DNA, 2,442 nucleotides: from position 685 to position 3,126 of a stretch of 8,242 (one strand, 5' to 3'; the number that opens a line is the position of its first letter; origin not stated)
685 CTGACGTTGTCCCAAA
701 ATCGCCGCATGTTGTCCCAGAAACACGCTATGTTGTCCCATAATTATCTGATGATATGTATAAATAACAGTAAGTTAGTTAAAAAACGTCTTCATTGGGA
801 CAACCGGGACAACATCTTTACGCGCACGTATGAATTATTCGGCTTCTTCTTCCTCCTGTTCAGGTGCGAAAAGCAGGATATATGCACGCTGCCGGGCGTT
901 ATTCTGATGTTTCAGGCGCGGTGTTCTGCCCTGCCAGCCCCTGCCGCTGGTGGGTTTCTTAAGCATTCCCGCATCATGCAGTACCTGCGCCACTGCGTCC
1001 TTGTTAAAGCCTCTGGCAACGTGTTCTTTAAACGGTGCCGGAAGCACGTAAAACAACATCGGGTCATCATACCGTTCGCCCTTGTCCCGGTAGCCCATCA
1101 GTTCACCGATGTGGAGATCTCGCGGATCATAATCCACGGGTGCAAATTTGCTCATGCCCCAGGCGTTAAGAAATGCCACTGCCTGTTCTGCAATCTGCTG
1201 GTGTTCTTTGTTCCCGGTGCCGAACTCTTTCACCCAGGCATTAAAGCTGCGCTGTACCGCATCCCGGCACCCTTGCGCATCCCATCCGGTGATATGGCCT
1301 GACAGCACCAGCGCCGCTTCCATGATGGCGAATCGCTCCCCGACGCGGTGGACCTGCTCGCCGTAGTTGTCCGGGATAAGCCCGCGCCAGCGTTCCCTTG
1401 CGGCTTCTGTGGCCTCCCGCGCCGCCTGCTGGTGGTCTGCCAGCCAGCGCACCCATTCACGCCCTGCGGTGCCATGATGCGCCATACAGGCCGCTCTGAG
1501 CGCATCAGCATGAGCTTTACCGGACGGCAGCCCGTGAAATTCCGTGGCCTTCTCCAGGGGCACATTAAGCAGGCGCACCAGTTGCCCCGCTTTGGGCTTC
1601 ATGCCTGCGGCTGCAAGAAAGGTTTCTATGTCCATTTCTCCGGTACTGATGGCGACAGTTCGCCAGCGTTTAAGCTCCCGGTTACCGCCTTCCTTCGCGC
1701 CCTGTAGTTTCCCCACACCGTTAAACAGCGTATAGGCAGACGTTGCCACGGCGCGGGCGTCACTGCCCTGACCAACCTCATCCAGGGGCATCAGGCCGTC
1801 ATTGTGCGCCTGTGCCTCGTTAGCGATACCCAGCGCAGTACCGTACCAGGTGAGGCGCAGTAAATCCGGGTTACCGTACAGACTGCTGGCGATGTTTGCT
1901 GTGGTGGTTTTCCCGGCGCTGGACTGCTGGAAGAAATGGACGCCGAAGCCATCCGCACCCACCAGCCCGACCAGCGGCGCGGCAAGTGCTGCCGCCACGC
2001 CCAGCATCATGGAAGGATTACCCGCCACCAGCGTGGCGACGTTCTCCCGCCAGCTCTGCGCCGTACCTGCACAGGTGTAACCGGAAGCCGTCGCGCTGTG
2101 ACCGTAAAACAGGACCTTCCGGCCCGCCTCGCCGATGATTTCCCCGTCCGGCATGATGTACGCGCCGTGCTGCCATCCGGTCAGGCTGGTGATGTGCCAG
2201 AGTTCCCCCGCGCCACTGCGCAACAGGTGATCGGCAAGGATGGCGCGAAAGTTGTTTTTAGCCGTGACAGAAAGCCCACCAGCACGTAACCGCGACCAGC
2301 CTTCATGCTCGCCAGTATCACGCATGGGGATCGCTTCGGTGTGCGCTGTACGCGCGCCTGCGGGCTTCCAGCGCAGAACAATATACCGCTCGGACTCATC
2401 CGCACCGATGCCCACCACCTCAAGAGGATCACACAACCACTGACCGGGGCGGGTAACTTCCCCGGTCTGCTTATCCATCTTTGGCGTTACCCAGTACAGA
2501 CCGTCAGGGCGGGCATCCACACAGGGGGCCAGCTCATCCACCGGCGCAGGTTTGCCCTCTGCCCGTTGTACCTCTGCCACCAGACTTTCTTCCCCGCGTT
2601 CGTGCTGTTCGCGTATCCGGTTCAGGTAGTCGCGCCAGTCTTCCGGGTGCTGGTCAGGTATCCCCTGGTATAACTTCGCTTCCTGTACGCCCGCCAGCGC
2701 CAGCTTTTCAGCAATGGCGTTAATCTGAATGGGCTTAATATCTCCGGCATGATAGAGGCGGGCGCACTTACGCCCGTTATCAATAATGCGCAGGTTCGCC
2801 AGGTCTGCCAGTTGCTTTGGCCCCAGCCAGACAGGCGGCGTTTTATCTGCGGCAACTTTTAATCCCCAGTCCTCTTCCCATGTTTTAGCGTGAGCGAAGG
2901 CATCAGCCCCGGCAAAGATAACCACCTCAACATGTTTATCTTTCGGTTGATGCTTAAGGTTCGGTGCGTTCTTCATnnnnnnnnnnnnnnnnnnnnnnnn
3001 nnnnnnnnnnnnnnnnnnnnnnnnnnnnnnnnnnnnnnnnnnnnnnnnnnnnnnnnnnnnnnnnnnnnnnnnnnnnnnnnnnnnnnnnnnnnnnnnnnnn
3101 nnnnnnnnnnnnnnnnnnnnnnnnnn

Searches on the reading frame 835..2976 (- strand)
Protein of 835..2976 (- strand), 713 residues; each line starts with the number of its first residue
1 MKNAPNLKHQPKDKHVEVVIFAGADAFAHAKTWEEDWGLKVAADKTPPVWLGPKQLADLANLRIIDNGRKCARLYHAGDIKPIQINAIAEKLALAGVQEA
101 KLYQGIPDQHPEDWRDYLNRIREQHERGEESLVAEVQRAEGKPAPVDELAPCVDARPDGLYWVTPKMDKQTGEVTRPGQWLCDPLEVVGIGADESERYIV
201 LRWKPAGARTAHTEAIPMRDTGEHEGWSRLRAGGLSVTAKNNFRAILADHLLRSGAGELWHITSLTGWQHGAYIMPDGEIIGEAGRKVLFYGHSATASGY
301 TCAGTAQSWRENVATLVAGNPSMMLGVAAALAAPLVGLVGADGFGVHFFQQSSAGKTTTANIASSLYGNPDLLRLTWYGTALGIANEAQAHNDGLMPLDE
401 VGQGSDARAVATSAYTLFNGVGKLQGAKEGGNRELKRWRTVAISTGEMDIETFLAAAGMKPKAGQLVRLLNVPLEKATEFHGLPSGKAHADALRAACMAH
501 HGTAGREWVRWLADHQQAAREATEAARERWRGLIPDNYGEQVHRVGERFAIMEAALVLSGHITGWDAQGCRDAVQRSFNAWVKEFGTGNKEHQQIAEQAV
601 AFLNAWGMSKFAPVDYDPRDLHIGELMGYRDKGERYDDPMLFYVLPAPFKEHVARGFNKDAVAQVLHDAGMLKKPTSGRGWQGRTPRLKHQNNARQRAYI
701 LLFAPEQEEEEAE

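Call 8: search_protein_families(library=pfam, max_evalue=0.01, proteins=[window:835-2976:-])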
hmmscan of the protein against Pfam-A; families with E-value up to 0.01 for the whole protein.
window:835-2976:- (713 aa): 1 family
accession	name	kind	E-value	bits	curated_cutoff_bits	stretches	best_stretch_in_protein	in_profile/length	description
PF06048.17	DUF927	-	7.6e-48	164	22.6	1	159-436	7-283/284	Domain of unknown function (DUF927)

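Call 24: find_encoding_contigs(protein=window:835-2976:-, flank=10000, max_places=6)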
Protein window:835-2976:- (713 aa): no gene with exactly this product is on record in the collection.

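Call 25: find_related_loci(query=window:835-2976:-, collection=genome_contigs, flank=6000)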
Query window:835-2976:- (713 aa) in genome_contigs; peptide patterns used: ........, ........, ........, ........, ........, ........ (x = any residue, [..] = any of these).
81 stretches matched a pattern; 24 encode a relative of the query (tblastn E <= 1e-3); 23 distinct loci.
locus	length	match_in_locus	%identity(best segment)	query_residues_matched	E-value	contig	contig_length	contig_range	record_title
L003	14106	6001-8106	73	1-704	0e+0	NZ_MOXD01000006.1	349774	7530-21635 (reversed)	Serratia oryzae strain J11-6 NODE_6_length_349774_cov_45.7927, whole genome shotgun sequence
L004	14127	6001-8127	62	1-710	0e+0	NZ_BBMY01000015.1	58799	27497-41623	Escherichia albertii NBRC 107761 = DSM 17582 strain NBRC 107761, whole genome shotgun sequence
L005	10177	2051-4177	62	1-711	0e+0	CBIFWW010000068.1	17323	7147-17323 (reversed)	MAG TPA_asm: uncultured Enterobacteriaceae bacterium isolate ERR14720254_concoct_57 genome assembly, contig: ERZ27336792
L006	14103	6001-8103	61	1-705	0e+0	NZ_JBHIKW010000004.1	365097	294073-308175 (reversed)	Cedecea sp. S5-13 4, whole genome shotgun sequence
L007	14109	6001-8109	60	1-708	0e+0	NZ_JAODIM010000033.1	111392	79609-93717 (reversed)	Winslowiella arboricola strain BAC 15a-03b NODE_11, whole genome shotgun sequence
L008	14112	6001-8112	71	1-705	0e+0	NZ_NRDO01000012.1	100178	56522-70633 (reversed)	Citrobacter sp. NCU1 contig_12, whole genome shotgun sequence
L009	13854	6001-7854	59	107-711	0e+0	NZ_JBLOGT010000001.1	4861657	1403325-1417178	Rahnella sp. PCH160 contig1_Rahnella_sp_PCH160, whole genome shotgun sequence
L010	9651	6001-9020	59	107-711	0e+0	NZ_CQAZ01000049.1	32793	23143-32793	Yersinia pekkanenii strain A125KOH2, whole genome shotgun sequence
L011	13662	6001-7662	64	134-688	0e+0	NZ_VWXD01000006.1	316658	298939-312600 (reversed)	Candidatus Pantoea formicae isolate Acro-805 NODE_6_length_316658_cov_75.597063, whole genome shotgun sequence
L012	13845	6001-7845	59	107-711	0e+0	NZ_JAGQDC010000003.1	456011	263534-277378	Serratia silvae strain Arafor3 NODE_3_covk_45.997636_covr_96.20857, whole genome shotgun sequence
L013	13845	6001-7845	60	107-711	0e+0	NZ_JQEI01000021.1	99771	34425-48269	Serratia sp. Ag1 contig21, whole genome shotgun sequence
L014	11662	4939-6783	58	107-711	0e+0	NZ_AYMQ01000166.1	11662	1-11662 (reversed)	Serratia sp. H1w Contig166, whole genome shotgun sequence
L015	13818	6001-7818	58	107-711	0e+0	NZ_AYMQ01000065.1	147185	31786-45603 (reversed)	Serratia sp. H1w Contig65, whole genome shotgun sequence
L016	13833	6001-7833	55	107-707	0e+0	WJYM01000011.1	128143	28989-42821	Enterobacteriaceae bacterium RIT691 11, whole genome shotgun sequence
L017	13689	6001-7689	64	147-711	0e+0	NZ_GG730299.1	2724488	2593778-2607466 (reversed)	Citrobacter youngae ATCC 29220 Scfld0, whole genome shotgun sequence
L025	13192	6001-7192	72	314-711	4e-142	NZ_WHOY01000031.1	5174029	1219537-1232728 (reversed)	Pantoea sp. BAV 3049 NODE_125_length_5173969_cov_38.362724, whole genome shotgun sequence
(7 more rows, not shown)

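Call 30: search_protein_families(library=ncbifam, max_evalue=0.01, proteins=[window:835-2976:-])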
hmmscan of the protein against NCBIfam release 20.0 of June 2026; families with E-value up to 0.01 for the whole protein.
window:835-2976:- (713 aa): 1 family
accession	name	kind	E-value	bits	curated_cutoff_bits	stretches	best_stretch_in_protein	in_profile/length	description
NF047345.1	SCCmet_Cch1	equivalog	8e-09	34.6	700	1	324-450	165-296/542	cassette chromosome replicative helicase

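Call 31: search_protein_families(library=phrogs, max_evalue=0.01, proteins=[window:835-2976:-])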
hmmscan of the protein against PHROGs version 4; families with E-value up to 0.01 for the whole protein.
window:835-2976:- (713 aa): 5 families
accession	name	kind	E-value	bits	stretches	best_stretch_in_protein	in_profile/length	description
phrog_1139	-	DNA, RNA and nucleotide metabolism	1.3e-135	454.6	1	38-707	165-893/895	DNA primase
phrog_8841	-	DNA, RNA and nucleotide metabolism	3.8e-35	122.6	1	267-705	212-617/633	DNA primase/helicase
phrog_2850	-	unknown function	3e-22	80.2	1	1-130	1-121/465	-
phrog_25314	-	unknown function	1.2e-10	41.3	1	288-524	561-796/1010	-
phrog_864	-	DNA, RNA and nucleotide metabolism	4.7e-08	32.9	1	3-124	84-185/1064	DNA primase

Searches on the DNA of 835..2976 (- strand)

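Call 26: search_rna_families(sources=[L003, L004, L005, L006, L007, L008, L009, L010, L011, L012, L013], threshold=gathering)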
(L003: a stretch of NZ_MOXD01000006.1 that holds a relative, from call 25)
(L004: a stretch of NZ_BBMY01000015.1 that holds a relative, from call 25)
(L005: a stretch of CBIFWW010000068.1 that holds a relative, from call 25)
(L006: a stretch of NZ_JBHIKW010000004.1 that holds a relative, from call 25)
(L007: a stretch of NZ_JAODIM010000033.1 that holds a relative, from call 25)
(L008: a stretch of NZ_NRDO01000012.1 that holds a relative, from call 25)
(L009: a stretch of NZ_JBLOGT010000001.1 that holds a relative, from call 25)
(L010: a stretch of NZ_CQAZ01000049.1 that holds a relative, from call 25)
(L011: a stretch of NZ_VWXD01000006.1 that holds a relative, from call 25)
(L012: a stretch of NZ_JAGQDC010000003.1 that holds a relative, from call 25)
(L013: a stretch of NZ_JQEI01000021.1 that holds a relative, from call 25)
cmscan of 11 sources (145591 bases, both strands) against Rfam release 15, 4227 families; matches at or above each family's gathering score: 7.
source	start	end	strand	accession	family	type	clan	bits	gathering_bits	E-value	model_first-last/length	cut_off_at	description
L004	5170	5257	+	RF01695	C4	Gene; antisense;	CL00128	77.7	45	4e-13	1-87/87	no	C4 antisense RNA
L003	658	728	+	RF00005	tRNA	Gene; tRNA;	CL00001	72.9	29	1.2e-13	1-71/71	no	tRNA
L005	8461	8533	-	RF00005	tRNA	Gene; tRNA;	CL00001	72.1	29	1.9e-13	1-71/71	no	tRNA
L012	1904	1977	+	RF00005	tRNA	Gene; tRNA;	CL00001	71.3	29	3.1e-13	1-71/71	no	tRNA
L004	5069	5145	+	RF01394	isrK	Gene; sRNA;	-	61.6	50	2.1e-10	1-77/77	no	isrK Hfq binding RNA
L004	2619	2692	+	RF00005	tRNA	Gene; tRNA;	CL00001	54.9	29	1e-08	1-71/71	no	tRNA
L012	3421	3488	+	RF02996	int-alpA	Gene; sRNA;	-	38.7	35.8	0.00044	1-71/71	no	int-alpA RNA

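Call 27: search_rna_families(sources=[L014, L015, L016, L017, L018, L019, L020, L021, L022, L023, L024], threshold=gathering)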
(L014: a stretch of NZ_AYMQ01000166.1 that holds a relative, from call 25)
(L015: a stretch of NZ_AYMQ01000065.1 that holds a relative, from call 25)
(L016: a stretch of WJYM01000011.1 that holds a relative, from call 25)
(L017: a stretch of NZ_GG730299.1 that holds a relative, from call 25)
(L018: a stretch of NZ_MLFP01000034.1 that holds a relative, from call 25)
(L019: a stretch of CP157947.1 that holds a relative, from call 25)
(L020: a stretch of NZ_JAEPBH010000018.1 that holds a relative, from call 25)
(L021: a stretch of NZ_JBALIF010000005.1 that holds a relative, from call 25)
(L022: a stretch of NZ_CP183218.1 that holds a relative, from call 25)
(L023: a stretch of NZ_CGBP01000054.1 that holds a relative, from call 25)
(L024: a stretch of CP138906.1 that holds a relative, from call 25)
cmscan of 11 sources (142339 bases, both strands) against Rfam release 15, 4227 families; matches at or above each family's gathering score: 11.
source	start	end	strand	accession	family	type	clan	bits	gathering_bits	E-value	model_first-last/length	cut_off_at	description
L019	4062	4149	+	RF01695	C4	Gene; antisense;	CL00128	80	45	1e-13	1-87/87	no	C4 antisense RNA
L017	3122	3209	+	RF01695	C4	Gene; antisense;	CL00128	77.5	45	4.3e-13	1-87/87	no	C4 antisense RNA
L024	3398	3484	+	RF01695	C4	Gene; antisense;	CL00128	76.7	45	7e-13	1-87/87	no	C4 antisense RNA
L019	3922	3999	+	RF01394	isrK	Gene; sRNA;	-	76.1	50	3.8e-14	1-77/77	no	isrK Hfq binding RNA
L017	2982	3059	+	RF01394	isrK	Gene; sRNA;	-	74.2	50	1.1e-13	1-77/77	no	isrK Hfq binding RNA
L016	2220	2292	+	RF00005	tRNA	Gene; tRNA;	CL00001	71.8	29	2.3e-13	1-71/71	no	tRNA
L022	1053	1126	+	RF00005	tRNA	Gene; tRNA;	CL00001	71.3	29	3e-13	1-71/71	no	tRNA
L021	2371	2438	+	RF02996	int-alpA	Gene; sRNA;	-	49.9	35.8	5.5e-07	1-71/71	no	int-alpA RNA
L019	3909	3961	+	RF03163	c4-a1b1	Gene; antisense;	CL00128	49.6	46.7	3.5e-09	1-53/53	no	a1, b1 targets of C4 antisense RNA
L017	1080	1147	+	RF02996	int-alpA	Gene; sRNA;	-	47.6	35.8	2.2e-06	1-71/71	no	int-alpA RNA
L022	2570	2637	+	RF02996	int-alpA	Gene; sRNA;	-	38.7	35.8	0.00043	1-71/71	no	int-alpA RNA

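Call 82: search_rna_families(sources=[L005, L006, L007, L010, L011], threshold=evalue, max_evalue=0.1)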
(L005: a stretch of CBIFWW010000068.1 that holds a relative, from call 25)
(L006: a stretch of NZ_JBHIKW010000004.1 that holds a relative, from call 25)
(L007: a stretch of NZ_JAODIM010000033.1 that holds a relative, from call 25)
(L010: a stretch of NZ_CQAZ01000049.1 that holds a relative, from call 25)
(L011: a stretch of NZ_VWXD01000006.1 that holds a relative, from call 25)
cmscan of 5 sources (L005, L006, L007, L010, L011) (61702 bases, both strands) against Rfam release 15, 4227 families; matches with E-value up to 0.1: 3.
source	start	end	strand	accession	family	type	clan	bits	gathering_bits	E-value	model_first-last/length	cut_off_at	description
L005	8461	8533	-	RF00005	tRNA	Gene; tRNA;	CL00001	72.1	29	8.1e-14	1-71/71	no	tRNA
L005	8460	8533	+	RF04354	Plastid-ycf2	Cis-reg;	-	37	65.7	0.00042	1-75/75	no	Plastid-ycf2 5UTR RNA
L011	4680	4751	-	RF01809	symR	Gene; antitoxin;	-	33.5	61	0.016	1-77/77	no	SymR antitoxin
